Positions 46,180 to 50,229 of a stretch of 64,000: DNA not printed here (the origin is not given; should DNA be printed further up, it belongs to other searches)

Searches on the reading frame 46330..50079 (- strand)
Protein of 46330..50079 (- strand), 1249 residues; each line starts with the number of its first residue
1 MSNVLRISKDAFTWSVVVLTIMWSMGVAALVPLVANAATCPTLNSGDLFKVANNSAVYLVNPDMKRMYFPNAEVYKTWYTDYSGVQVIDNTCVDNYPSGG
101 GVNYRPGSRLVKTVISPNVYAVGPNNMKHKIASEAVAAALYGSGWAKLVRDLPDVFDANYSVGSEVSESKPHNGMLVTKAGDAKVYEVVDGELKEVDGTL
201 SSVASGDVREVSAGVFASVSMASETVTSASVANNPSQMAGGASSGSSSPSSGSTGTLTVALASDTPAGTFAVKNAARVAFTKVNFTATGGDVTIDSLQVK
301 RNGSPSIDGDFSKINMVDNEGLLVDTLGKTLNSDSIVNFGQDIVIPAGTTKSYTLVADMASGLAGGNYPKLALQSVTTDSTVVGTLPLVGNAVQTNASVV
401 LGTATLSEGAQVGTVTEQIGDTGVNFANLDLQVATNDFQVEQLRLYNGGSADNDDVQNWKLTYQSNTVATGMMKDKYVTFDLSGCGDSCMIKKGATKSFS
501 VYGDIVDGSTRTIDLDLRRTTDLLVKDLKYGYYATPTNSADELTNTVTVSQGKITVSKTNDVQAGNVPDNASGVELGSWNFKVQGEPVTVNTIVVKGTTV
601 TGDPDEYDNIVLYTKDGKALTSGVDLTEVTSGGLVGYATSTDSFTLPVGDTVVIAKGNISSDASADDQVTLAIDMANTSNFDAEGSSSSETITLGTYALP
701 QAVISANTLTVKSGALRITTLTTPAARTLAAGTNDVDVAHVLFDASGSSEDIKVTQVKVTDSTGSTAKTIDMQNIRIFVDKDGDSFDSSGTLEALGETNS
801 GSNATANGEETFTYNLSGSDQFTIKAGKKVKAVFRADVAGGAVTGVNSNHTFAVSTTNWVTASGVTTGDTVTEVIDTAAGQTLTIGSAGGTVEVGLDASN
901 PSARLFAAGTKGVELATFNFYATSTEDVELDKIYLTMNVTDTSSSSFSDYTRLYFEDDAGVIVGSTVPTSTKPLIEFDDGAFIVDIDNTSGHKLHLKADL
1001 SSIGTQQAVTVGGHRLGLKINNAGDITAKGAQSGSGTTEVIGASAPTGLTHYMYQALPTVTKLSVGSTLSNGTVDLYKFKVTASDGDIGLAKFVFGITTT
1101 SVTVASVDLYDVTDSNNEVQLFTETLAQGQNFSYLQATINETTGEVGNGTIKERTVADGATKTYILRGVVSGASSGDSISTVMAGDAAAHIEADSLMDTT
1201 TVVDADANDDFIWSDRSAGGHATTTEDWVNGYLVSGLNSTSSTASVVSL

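Call 10: search_protein_families(library=pfam, proteins=[window:46330-50079:-], max_evalue=0.0001)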
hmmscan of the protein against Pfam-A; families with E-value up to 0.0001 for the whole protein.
window:46330-50079:- (1249 aa): 0 families
